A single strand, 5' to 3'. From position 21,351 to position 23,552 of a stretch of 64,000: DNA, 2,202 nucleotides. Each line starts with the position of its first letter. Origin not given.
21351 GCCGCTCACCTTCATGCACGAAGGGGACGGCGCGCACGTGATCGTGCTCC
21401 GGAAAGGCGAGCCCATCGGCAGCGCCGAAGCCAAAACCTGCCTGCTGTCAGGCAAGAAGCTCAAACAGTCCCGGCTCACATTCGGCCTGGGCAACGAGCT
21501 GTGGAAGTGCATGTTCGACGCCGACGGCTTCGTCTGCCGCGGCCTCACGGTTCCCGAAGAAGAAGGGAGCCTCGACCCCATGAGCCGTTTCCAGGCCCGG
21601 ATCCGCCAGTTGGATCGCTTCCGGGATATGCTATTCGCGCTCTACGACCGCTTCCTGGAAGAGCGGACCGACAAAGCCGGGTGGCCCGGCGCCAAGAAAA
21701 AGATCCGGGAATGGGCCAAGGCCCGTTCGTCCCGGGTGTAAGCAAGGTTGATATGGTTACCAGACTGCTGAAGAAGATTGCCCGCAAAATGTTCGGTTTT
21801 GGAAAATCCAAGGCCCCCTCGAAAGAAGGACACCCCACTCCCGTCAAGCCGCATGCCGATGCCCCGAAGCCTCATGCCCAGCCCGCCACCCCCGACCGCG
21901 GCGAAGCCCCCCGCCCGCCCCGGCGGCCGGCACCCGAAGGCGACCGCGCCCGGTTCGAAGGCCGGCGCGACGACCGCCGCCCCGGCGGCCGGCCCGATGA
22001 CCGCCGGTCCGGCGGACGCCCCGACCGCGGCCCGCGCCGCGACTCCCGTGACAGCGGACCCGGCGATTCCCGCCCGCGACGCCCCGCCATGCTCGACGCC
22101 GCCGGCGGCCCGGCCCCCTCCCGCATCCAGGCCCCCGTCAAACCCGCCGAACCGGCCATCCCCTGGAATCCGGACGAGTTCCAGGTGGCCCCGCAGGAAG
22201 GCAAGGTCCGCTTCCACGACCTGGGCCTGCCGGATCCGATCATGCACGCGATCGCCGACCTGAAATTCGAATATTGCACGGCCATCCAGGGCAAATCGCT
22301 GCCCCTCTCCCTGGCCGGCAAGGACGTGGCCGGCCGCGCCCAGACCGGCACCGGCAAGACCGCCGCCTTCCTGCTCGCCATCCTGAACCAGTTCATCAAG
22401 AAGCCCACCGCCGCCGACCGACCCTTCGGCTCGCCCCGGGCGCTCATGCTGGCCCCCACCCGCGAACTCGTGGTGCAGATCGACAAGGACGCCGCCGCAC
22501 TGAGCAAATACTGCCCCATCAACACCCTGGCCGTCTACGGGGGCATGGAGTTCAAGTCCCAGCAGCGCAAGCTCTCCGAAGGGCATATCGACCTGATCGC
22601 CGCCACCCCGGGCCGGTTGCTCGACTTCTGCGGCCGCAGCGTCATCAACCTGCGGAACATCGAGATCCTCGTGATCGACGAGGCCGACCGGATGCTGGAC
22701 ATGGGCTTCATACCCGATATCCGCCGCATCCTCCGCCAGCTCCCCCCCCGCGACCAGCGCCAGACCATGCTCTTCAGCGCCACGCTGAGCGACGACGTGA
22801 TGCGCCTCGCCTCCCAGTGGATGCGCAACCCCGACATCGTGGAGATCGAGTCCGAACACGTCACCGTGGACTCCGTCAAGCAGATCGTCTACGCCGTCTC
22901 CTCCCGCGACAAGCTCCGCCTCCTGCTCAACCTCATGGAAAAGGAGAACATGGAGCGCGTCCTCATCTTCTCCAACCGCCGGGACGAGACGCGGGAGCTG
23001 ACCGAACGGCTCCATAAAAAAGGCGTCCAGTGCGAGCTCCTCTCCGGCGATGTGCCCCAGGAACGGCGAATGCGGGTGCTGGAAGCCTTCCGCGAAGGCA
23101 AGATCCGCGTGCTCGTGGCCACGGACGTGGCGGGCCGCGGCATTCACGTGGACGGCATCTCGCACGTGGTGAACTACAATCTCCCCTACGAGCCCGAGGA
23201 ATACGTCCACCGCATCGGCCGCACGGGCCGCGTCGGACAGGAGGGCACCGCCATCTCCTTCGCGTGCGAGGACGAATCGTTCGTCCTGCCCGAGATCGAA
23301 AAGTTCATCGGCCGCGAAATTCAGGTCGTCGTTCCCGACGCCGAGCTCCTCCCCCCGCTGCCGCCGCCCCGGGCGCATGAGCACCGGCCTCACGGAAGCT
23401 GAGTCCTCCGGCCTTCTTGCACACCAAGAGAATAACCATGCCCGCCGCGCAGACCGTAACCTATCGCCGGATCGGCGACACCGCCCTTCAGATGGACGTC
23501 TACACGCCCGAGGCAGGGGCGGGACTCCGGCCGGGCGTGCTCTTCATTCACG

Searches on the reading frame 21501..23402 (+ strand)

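Call 9: search_protein_families(library=pfam, proteins=[window:21501-23402:+], max_evalue=0.00001)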
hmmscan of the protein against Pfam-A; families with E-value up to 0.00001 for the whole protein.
window:21501-23402:+ (633 aa): 2 families
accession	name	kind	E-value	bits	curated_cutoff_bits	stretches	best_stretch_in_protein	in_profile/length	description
PF00270.35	DEAD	-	4.6e-45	153.8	26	1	260-435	1-166/167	DEAD/DEAH box helicase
PF00271.37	Helicase_C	-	5.6e-33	113.9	23.5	1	471-579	2-110/110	Helicase conserved C-terminal domain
